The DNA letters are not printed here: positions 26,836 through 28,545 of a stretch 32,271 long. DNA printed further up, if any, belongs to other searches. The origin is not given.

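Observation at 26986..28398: Single-chain triple RidA/YjgF protein on a sharply low-GC cassette: a covalent pseudo-trimer?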

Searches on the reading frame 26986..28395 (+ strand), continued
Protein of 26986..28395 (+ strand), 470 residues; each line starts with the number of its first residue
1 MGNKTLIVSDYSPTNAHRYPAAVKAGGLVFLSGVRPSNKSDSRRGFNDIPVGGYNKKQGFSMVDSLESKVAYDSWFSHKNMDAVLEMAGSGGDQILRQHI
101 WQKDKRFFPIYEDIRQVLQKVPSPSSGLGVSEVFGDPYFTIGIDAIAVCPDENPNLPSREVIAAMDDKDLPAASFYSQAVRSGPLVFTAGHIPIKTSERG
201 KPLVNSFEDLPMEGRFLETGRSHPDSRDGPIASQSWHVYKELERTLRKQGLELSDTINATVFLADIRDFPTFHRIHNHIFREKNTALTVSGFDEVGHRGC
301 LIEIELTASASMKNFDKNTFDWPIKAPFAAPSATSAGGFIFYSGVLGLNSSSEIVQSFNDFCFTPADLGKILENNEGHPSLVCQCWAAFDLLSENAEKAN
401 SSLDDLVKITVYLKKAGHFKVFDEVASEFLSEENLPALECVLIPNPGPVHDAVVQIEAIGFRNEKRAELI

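Call 18: find_encoding_contigs(protein=P0003, flank=8000, max_places=3)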
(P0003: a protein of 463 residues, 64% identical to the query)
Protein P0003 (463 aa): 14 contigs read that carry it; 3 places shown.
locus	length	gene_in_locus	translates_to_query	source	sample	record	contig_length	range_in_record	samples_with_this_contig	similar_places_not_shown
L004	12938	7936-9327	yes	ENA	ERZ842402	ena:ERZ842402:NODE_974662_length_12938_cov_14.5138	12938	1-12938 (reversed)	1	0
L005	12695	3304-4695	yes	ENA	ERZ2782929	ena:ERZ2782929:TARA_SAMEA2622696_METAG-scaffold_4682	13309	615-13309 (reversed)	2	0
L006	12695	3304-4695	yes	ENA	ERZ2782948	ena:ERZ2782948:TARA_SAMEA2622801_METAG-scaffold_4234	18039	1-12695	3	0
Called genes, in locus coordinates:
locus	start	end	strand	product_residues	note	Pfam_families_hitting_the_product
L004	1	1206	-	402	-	?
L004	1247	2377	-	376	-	PF13481:AAA_25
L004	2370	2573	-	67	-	PF12728:HTH_17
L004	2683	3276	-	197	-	-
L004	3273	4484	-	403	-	PF13356:Arm-DNA-bind_3, PF00589:Phage_integrase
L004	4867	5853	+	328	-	PF03401:TctC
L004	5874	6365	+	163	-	PF07331:TctB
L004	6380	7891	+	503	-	PF01970:TctA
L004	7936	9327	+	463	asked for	PF01042:Ribonuc_L-PSP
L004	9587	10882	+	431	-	PF01053:Cys_Met_Meta_PP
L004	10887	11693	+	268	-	PF03096:Ndr (weak), PF02230:Abhydrolase_2 (faint), PF00561:Abhydrolase_1, PF00975:Thioesterase (weak), PF12146:Hydrolase_4, PF12697:Abhydrolase_6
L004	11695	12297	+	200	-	PF14437:MafB19-deam (weak), PF00383:dCMP_cyt_deam_1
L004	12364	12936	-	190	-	?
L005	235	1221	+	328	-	PF03401:TctC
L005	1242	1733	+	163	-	PF07331:TctB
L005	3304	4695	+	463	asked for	PF01042:Ribonuc_L-PSP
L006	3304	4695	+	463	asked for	PF01042:Ribonuc_L-PSP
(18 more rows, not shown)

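Call 19: find_encoding_contigs(protein=P0019, flank=8000, max_places=2)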
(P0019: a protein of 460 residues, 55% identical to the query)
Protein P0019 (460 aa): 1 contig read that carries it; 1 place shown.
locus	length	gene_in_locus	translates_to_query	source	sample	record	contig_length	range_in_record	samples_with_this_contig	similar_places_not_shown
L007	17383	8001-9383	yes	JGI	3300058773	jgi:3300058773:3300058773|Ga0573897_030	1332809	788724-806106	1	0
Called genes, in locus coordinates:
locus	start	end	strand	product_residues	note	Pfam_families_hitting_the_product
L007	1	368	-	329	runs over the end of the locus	PF08240:ADH_N, PF00107:ADH_zinc_N, PF13602:ADH_zinc_N_2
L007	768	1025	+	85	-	-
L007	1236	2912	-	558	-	PF02129:Peptidase_S15, PF08530:PepX_C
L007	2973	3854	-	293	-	PF00378:ECH_1, PF16113:ECH_2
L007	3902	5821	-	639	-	PF16177:ACAS_N, PF00501:AMP-binding, PF13193:AMP-binding_C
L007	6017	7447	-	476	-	PF09298:FAA_hydrolase_N, PF01557:FAA_hydrolase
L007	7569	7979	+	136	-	PF12973:Cupin_7 (weak), PF02311:AraC_binding, PF07883:Cupin_2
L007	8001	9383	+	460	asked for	PF01042:Ribonuc_L-PSP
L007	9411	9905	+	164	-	PF00903:Glyoxalase, PF13468:Glyoxalase_3, PF13669:Glyoxalase_4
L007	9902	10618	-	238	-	PF00005:ABC_tran, PF02463:SMC_N (faint), PF13304:AAA_21 (faint)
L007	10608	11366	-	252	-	PF00005:ABC_tran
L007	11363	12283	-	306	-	PF02653:BPD_transp_2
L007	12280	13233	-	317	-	PF02653:BPD_transp_2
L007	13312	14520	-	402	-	PF13433:Peripla_BP_5, PF13458:Peripla_BP_6, PF01094:ANF_receptor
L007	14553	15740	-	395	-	PF02746:MR_MLE_N, PF13378:MR_MLE_C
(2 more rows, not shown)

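Call 20: find_encoding_contigs(protein=P0046, flank=8000, max_places=2)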
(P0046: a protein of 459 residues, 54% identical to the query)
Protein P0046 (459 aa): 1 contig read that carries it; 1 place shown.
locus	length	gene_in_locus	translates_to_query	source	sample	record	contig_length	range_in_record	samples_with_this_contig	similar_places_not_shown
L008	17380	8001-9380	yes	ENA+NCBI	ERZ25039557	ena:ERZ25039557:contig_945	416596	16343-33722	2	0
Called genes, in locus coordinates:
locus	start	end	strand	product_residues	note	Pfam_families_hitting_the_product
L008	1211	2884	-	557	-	PF02129:Peptidase_S15, PF08530:PepX_C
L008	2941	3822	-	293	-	PF00378:ECH_1, PF16113:ECH_2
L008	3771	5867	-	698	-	PF16177:ACAS_N, PF00501:AMP-binding, PF13193:AMP-binding_C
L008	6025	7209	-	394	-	PF09298:FAA_hydrolase_N (weak), PF01557:FAA_hydrolase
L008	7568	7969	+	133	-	PF02311:AraC_binding, PF07883:Cupin_2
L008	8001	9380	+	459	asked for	PF01042:Ribonuc_L-PSP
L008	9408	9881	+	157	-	PF00903:Glyoxalase, PF13468:Glyoxalase_3, PF13669:Glyoxalase_4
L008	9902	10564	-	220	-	PF00005:ABC_tran, PF13304:AAA_21 (faint)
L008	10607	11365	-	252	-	PF00005:ABC_tran, PF13304:AAA_21 (faint)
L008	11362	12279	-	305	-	PF02653:BPD_transp_2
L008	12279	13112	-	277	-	PF02653:BPD_transp_2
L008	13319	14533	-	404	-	PF13433:Peripla_BP_5, PF13458:Peripla_BP_6, PF01094:ANF_receptor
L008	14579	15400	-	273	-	PF13378:MR_MLE_C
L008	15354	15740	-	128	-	PF02746:MR_MLE_N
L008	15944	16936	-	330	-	PF00126:HTH_1, PF03466:LysR_substrate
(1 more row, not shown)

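Call 21: find_encoding_contigs(protein=P0090, flank=8000, max_places=2)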
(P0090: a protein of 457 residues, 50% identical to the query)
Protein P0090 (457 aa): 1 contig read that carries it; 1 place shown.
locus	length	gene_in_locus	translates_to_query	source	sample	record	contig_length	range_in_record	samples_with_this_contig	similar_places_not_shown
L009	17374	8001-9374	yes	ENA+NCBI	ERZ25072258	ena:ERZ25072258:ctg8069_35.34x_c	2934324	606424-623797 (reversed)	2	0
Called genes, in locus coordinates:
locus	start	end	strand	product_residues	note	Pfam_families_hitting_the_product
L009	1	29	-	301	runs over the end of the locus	-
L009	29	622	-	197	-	-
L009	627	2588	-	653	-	PF01578:Cytochrom_C_asm, PF16327:CcmF_C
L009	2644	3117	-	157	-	PF03100:CcmE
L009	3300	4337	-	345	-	PF02826:2-Hacid_dh_C (faint), PF03446:NAD_binding_2 (faint), PF03807:F420_oxidored (weak), PF07991:KARI_N, PF01450:KARI_C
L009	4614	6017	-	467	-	PF00487:FA_desaturase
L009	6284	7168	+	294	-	PF12146:Hydrolase_4, PF00561:Abhydrolase_1, PF12697:Abhydrolase_6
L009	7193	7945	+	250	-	PF00106:adh_short, PF08659:KR (weak), PF13561:adh_short_C2, PF23441:SDR (weak)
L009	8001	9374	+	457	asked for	PF01042:Ribonuc_L-PSP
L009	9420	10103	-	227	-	PF02463:SMC_N (faint), PF00005:ABC_tran, PF13304:AAA_21 (faint)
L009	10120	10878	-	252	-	PF00005:ABC_tran, PF13304:AAA_21 (faint)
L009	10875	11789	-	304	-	PF02653:BPD_transp_2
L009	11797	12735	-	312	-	PF02653:BPD_transp_2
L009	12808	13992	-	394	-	PF13433:Peripla_BP_5, PF13458:Peripla_BP_6, PF01094:ANF_receptor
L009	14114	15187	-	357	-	PF00724:Oxidored_FMN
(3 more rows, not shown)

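Call 22: find_encoding_contigs(protein=P0107, flank=8000, max_places=2)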
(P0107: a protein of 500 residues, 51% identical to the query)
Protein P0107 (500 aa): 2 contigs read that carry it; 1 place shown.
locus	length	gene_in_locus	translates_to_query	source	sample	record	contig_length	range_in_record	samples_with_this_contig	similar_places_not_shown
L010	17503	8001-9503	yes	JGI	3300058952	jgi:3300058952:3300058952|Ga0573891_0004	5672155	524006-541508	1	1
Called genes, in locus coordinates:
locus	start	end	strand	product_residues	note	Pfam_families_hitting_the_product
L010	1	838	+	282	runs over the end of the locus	PF00753:Lactamase_B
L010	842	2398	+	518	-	PF08450:SGL, PF00857:Isochorismatase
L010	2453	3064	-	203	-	-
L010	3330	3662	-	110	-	-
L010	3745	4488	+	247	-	PF12796:Ank_2, PF24521:Ank_KRIT1 (faint), PF13637:Ank_4 (faint), PF13857:Ank_5 (weak), PF00023:Ank (weak), PF13606:Ank_3 (faint), PF12796:Ank_2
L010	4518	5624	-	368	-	PF04055:Radical_SAM, PF13186:SPASM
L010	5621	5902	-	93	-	PF05402:PqqD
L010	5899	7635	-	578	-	PF12706:Lactamase_B_2, PF03070:TENA_THI-4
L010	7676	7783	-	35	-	PF08042:PqqA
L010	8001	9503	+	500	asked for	PF01042:Ribonuc_L-PSP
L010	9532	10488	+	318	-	PF03401:TctC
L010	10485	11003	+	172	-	PF07331:TctB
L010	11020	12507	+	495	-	PF01970:TctA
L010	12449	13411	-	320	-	PF00126:HTH_1, PF03466:LysR_substrate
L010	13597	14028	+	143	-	PF06249:EutQ (weak), PF12973:Cupin_7, PF02311:AraC_binding, PF07883:Cupin_2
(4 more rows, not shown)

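Call 23: find_encoding_contigs(protein=P0068, flank=8000, max_places=2)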
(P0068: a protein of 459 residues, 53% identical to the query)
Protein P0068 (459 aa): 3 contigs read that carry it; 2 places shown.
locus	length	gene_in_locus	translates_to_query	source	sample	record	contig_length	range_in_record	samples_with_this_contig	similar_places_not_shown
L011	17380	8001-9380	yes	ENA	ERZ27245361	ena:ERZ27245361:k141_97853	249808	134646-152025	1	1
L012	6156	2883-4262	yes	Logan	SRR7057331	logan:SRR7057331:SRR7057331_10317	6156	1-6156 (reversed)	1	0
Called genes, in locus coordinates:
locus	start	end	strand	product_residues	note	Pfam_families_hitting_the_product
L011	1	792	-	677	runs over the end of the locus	PF07719:TPR_2 (faint), PF13432:TPR_16 (faint), PF00515:TPR_1 (faint)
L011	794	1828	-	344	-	PF01270:Glyco_hydro_8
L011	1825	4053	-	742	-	PF03170:CBM_BcsB_1st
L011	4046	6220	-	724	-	PF00535:Glycos_transf_2, PF13641:Glyco_tranf_2_3, PF13506:Glyco_transf_21, PF13632:Glyco_trans_2_3, PF03552:Cellulose_synt, PF07238:PilZ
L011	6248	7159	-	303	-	PF17038:CBP_BcsN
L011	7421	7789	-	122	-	PF14539:DUF4442 (weak), PF20789:4HBT_3C (weak), PF13622:4HBT_3, PF03061:4HBT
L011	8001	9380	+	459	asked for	PF01042:Ribonuc_L-PSP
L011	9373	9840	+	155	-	PF00903:Glyoxalase, PF13468:Glyoxalase_3, PF13669:Glyoxalase_4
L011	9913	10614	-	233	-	PF13476:AAA_23 (weak), PF02463:SMC_N (faint), PF00005:ABC_tran, PF13304:AAA_21 (faint)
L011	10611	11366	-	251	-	PF00005:ABC_tran, PF13304:AAA_21 (faint)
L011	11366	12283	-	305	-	PF02653:BPD_transp_2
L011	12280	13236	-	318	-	PF02653:BPD_transp_2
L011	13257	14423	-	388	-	PF13433:Peripla_BP_5, PF13458:Peripla_BP_6, PF01094:ANF_receptor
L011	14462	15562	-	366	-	PF02746:MR_MLE_N, PF13378:MR_MLE_C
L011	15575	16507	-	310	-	PF00378:ECH_1, PF16113:ECH_2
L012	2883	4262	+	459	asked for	PF01042:Ribonuc_L-PSP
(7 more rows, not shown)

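Call 24: predict_structure(alignment_id=A1)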
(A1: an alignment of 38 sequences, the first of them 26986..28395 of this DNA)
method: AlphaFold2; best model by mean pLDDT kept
length: 470 residues; sequences in the alignment: 38
mean_pLDDT: 89.1   pTM: 0.92
mean pLDDT of the five models: 89.1, 88.8, 88.2, 86.5, 84.9
residues with pLDDT >= 90: 333; 70-90: 94; 50-70: 30; < 50: 13
segments of 3 or more residues with pLDDT < 50: 466-470
pLDDT, mean of each block of 10 residues (from residue 1): 79 73 96 82 82 93 94 95 95 95 93 90 90 91 96 93 62 64 93 84 83 69 64 93 91 96 96 94 95 92 96 91 97 97 97 93 82 89 97 97 98 96 96 96 96 98 58
secondary structure, 60 per line:
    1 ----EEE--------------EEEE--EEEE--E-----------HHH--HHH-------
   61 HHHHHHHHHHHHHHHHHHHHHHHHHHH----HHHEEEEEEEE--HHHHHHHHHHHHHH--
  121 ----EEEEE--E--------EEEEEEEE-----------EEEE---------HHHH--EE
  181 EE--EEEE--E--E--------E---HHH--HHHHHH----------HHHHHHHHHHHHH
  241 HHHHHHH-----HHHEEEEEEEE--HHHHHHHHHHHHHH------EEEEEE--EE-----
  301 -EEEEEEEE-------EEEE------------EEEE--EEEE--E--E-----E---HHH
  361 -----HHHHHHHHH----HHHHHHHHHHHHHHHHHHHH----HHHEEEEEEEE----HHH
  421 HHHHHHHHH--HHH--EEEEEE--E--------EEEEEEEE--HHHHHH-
elements in order: E5-7 E22-25 E28-31 H61-87 E95-102 H105-118 E125-129 E141-148 E160-163 H173-176 E179-182 E185-188 H212-217 H228-247 E256-263 H266-279 E286-291 E302-309 E317-320 E333-336 E339-342 H366-374 H379-398 E406-413 H418-429 E437-442 E454-461 H464-469
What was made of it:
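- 26986..27465 (+): Domain 1 (aa 1-160). Rid fold with a variable insertion (aa 37-72). 15 of its 20 invariant residues counted over aa 13-150 lie in the C-terminal half. Secondary structure from call 24.
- The AF2 model has pLDDT 89.1 and pTM 0.92 (call 24).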

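Call 25: search_protein_representatives(protein=window:26986-28395:+)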
Query: 470 residues. Proteins with E-value up to 0.001 (for the whole library): 448; up to 1e-10: 167; up to 1e-30: 48. The best 150 are listed.
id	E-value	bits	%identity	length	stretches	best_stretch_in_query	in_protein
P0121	5.1e-131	454.0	51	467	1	18-460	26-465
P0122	1.4e-115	403.1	47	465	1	17-458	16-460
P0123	2.1e-112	392.6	54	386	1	15-354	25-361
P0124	6.1e-105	368.1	50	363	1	100-461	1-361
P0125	6.4e-100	351.5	41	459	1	18-460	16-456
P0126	9.6e-89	314.7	48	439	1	47-350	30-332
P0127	3.9e-78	279.7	95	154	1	1-133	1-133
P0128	5.7e-78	279.1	47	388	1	18-309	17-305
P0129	2.2e-77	277.2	40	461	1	17-461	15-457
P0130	4.3e-75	269.6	35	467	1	10-461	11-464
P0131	7.3e-73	262.3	62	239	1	77-269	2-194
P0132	5.1e-71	256.2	63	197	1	14-197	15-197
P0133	2.5e-65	237.4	48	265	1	16-267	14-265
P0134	2.9e-64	233.9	35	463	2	89-462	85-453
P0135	1.4e-61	225.1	56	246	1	13-203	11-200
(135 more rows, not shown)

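Call 28: fold_search(model_id=the predicted structure, library=pdb)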
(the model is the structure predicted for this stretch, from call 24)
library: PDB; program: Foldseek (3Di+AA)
matches with E <= 10: 787; with E <= 0.001: 179
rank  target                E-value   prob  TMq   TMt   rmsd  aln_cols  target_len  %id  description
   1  5a3k_A                5.8e-14  1.00  0.47  0.64   4.8       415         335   14  Chorismatase mechanisms reveal fundamentally different types of reaction in a single conserved protein fold (released 2015-08-19)
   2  5ag3_A                6.2e-14  1.00  0.48  0.65   4.7       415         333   15  Chorismatase mechanisms reveal fundamentally different types of reaction in a single conserved protein fold (released 2015-08-19)
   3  5a3k_C                7.9e-14  1.00  0.46  0.63   5.3       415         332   15  Chorismatase mechanisms reveal fundamentally different types of reaction in a single conserved protein fold (released 2015-08-19)
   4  5a3k_B                7.9e-14  1.00  0.46  0.62   5.1       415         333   15  Chorismatase mechanisms reveal fundamentally different types of reaction in a single conserved protein fold (released 2015-08-19)
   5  4bps                  9.5e-14  1.00  0.46  0.63   5.3       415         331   13  Crystal structure of Chorismatase at 1.08 Angstrom resolution. (released 2013-09-18)
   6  5ag3_B                1.1e-13  1.00  0.46  0.64   5.6       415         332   14  Chorismatase mechanisms reveal fundamentally different types of reaction in a single conserved protein fold (released 2015-08-19)
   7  5ag3_C                2.8e-13  1.00  0.46  0.62   5.6       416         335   14  Chorismatase mechanisms reveal fundamentally different types of reaction in a single conserved protein fold (released 2015-08-19)
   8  3lyb_C                8.9e-11  1.00  0.27  0.89   1.9       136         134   29  Structure of putative endoribonuclease(KP1_3112) from Klebsiella pneumoniae (released 2010-03-23)
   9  3lyb_D                2.0e-10  1.00  0.27  0.90   1.9       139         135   29  Structure of putative endoribonuclease(KP1_3112) from Klebsiella pneumoniae (released 2010-03-23)
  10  3lyb_B                4.6e-10  1.00  0.28  0.91   1.7       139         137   28  Structure of putative endoribonuclease(KP1_3112) from Klebsiella pneumoniae (released 2010-03-23)
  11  3lyb_A                6.7e-10  1.00  0.27  0.88   1.9       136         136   28  Structure of putative endoribonuclease(KP1_3112) from Klebsiella pneumoniae (released 2010-03-23)
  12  1xrg_C                6.0e-09  1.00  0.22  0.71   4.4       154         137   22  Conserved hypothetical protein from Clostridium thermocellum Cth-2968 (released 2004-12-14)
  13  1xrg_B                1.0e-08  1.00  0.20  0.66   6.8       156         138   21  Conserved hypothetical protein from Clostridium thermocellum Cth-2968 (released 2004-12-14)
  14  1xrg_A                1.3e-08  1.00  0.24  0.86   2.2       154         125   22  Conserved hypothetical protein from Clostridium thermocellum Cth-2968 (released 2004-12-14)
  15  3r0p_C                1.3e-08  1.00  0.24  0.84   2.6       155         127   18  Crystal structure of L-PSP putative endoribonuclease from uncultured organism (released 2011-03-23)
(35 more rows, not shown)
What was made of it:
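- On Chorismatase (FkbO/Hyg5/XanB2): Foldseek gives E about 6e-14, probability 1.00 and 415 aligned columns (call 28).
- Closest known: Chorismatases FkbO / Hyg5. Same: They are the best whole-chain structural matches: E about 6e-14, 415 aligned columns, TM 0.62-0.65 on the target (call 28).
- Next comes 3lyb, matching one domain at TM 0.9 (call 28). The closest whole-chain structural relatives are enzymes (call 28). Chorismatases are the best whole-chain structural matches (call 28).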

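Call 34: find_related_loci(query=A1, collection=genome_contigs, flank=8000)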
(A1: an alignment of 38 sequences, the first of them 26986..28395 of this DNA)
Query A1 (470 aa) in genome_contigs; peptide patterns used: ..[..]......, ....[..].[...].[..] (x = any residue, [..] = any of these).
425 stretches matched a pattern; 155 encode a relative of the query (tblastn E <= 1e-3); the best 80 are kept; 80 distinct loci.
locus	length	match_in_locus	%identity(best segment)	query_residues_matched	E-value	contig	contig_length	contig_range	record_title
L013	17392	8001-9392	63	1-464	0e+0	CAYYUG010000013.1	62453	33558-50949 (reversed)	MAG TPA_asm: uncultured Rhodospirillaceae bacterium isolate SRP092796_co3_886 genome assembly, contig: NODE_452_length_6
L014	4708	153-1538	62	1-461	0e+0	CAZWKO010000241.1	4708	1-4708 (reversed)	MAG TPA_asm: uncultured Vicinamibacteraceae bacterium isolate SRP077602_co4_670 genome assembly, contig: NODE_37874_leng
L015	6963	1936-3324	64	1-463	0e+0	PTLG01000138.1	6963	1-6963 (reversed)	MAG: Alphaproteobacteria bacterium MarineAlpha3_Bin7 CFH08_138, whole genome shotgun sequence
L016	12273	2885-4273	59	1-463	0e+0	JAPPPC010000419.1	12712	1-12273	MAG: Rhodospirillaceae bacterium isolate SB9157_S6_bin_13 NODE_813_length_12712_cov_6.49174, whole genome shotgun sequen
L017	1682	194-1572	95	1-465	0e+0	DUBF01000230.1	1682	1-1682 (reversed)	MAG TPA_asm: Rhodospirillales bacterium isolate UWMA-0295 NODE_90407_length_1682_cov_0.059381, whole genome shotgun sequ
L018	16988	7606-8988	58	1-461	0e+0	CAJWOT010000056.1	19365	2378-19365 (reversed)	MAG TPA_asm: uncultured Rhodospirillaceae bacterium isolate ERR599097_bin.110_MetaBAT_v2.12.1_MAG genome assembly, conti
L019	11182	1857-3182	56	19-462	2e-168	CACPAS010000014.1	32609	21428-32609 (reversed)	MAG: uncultured OCS116 cluster bacterium isolate AH-326-K15 genome assembly, contig: AH-326-K15_NODE_14, whole genome sh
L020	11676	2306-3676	54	3-460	1e-161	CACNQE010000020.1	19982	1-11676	MAG: uncultured SAR116 cluster alpha proteobacterium isolate AG-893-K07 genome assembly, contig: AG-893-K07_NODE_20, who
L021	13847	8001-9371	53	3-460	3e-159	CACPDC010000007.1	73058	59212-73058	MAG: uncultured SAR116 cluster alpha proteobacterium isolate AH-326-N16 genome assembly, contig: AH-326-N16_NODE_7, whol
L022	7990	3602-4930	53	19-461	9e-159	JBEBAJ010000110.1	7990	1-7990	MAG: Pseudomonadota bacterium isolate altamaha_2019_sw_WHONDRS-S19S_0010_F_bin.1 scaffold_2469, whole genome shotgun seq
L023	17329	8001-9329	54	17-460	1e-158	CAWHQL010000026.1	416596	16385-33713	MAG: uncultured Alphaproteobacteria bacterium isolate MFD06526.bin.1.2 genome assembly, contig: contig_945, whole genome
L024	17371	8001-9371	53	3-460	1e-157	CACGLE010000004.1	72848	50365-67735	uncultured SAR116 cluster alpha proteobacterium isolate AG-422-K21 genome assembly, contig: AG-422-K21_NODE_4, whole gen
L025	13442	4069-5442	53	3-461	5e-157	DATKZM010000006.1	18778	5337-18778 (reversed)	MAG TPA_asm: Alphaproteobacteria bacterium isolate SMAG_U14245 k141_677287, whole genome shotgun sequence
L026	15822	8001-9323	53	19-460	3e-155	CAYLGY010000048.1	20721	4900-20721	MAG TPA_asm: uncultured Rhizobiaceae bacterium isolate SRP268622_co1_146 genome assembly, contig: NODE_5457_length_20721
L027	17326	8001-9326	54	7-460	2e-153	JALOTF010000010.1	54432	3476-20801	MAG: Beijerinckiaceae bacterium isolate Prado226 scaffold_669, whole genome shotgun sequence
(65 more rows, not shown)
